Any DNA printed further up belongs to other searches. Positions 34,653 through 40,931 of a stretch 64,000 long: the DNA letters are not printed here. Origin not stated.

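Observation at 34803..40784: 1993-aa secreted modular protein with Cys-rich dockerin-type repeats in a non-cellulolytic-looking genome context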

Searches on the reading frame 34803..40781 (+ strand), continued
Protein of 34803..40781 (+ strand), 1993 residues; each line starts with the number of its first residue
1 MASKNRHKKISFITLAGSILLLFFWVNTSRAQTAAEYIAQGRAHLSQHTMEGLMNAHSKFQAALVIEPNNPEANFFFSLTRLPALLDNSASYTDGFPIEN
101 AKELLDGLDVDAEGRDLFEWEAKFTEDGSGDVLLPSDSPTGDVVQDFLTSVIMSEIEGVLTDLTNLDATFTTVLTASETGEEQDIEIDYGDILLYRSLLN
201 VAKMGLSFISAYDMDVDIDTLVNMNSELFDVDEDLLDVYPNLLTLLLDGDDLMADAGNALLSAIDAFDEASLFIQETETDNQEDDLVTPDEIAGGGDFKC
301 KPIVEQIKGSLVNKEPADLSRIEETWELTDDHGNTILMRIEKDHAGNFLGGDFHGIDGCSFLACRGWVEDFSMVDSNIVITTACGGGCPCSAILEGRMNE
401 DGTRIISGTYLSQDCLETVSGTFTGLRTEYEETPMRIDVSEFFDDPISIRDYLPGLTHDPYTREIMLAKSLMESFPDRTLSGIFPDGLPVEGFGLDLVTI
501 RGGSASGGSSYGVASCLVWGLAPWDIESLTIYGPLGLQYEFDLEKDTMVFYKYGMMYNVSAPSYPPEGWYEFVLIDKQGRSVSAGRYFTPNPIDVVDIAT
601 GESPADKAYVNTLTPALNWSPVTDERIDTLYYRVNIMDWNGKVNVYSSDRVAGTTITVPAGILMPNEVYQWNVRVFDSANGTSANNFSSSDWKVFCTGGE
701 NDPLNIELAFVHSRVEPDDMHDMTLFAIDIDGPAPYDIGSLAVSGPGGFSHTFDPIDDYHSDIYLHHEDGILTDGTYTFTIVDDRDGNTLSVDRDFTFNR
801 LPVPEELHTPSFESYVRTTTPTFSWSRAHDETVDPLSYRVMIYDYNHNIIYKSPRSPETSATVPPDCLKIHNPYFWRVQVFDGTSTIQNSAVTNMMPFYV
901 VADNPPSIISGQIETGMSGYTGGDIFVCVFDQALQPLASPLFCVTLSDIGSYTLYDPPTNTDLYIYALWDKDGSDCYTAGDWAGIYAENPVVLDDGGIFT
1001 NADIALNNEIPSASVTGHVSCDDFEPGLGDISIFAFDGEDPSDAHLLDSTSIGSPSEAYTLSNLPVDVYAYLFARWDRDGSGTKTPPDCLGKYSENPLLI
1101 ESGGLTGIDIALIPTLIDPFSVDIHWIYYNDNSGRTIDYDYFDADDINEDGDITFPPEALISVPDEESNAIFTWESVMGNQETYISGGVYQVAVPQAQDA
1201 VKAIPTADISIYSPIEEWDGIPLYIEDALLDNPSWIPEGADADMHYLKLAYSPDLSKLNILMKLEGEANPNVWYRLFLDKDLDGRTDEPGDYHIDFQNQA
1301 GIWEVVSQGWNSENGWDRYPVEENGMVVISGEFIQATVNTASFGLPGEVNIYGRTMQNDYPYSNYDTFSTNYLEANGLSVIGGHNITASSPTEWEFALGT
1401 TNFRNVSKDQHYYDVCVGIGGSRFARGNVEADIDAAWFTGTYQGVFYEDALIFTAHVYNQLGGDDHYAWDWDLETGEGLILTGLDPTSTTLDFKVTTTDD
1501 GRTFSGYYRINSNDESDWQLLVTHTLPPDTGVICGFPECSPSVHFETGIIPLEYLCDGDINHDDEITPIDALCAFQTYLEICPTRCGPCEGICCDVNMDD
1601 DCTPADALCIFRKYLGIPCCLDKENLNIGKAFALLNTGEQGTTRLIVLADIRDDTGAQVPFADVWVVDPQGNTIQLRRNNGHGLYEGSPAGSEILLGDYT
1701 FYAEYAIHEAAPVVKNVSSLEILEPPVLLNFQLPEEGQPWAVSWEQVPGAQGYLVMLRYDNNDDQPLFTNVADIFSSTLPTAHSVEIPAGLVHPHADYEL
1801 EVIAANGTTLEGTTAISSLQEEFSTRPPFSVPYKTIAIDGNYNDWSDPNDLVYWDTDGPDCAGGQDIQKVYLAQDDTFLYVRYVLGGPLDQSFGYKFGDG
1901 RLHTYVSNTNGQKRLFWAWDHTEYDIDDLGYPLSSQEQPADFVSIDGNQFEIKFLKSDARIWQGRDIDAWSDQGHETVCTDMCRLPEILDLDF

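Call 95: find_encoding_contigs(protein=P0003, flank=10000, max_places=1)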
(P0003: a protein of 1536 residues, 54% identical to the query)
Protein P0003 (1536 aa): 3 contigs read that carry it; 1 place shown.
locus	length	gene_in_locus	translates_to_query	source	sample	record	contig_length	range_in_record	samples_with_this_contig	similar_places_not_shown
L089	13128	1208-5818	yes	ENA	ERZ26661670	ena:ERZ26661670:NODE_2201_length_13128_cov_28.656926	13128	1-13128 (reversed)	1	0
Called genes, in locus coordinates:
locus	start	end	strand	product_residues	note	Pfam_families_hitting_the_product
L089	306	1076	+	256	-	PF06835:LptC (weak)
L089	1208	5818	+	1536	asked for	PF25788:Ig_Rha78A_N (faint), PF13243:SQHop_cyclase_C (faint), PF07705:CARDB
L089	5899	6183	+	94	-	PF01909:NTP_transf_2, PF18765:Polbeta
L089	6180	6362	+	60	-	-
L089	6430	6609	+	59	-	-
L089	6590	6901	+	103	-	-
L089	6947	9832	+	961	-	PF01108:Tissue_fac (faint), PF16655:PhoD_N (faint), PF16656:Pur_ac_phosph_N (faint), PF21910:GH85_C (faint), PF25832:Fn3_SaeA_2nd (faint), PF00041:fn3, PF13620:CarboxypepD_reg, PF13715:CarbopepD_reg_2 (weak), +3 more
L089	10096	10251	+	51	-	-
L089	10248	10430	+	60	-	-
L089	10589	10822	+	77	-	-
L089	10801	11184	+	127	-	PF01850:PIN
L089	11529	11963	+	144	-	-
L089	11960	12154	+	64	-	-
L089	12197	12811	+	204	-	PF05685:Uma2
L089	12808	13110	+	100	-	-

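Call 98: search_protein_families(library=pfam, proteins=[P0012], max_evalue=0.1)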
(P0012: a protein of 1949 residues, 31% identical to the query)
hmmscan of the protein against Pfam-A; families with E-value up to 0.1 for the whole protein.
P0012 (1949 aa): 10 families
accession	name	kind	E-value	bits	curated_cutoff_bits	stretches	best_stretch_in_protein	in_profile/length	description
PF13620.12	CarboxypepD_reg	-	2e-51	172.7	32.3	5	936-1016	1-79/82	Carboxypeptidase regulatory-like domain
PF01839.29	FG-GAP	-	9.7e-50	166.2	22.1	7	1488-1517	1-35/37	FG-GAP repeat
PF13517.12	FG-GAP_3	-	2.8e-41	140.4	26.9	7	1659-1718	1-60/61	FG-GAP-like repeat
PF13715.12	CarbopepD_reg_2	-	1.1e-31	109.1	32.2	5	1035-1085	1-48/88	CarboxypepD_reg-like domain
PF12256.14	TcdB_toxin_midN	-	3.3e-18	66.1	24.8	0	1395-1423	30-56/181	Insecticide toxin TcdB middle/N-terminal region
PF17210.9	SdrD_B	-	9.9e-15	55.2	29.7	3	851-909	22-80/112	SdrD B-like domain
PF17802.7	SpaA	-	4.7e-14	52.8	23.1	1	943-989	9-56/91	Prealbumin-like fold domain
PF14686.12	fn3_3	-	4.7e-08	33.1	24.4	0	970-996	30-56/75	Polysaccharide lyase family 4, domain II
PF07495.19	Y_Y_Y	-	5.1e-05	23.5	26.6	0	1164-1187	23-46/65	Y_Y_Y domain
PF23727.1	Beta-prop_FAM234A_B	-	0.00073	18.6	26.4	1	1385-1439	121-175/467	FAM234A/B beta-propeller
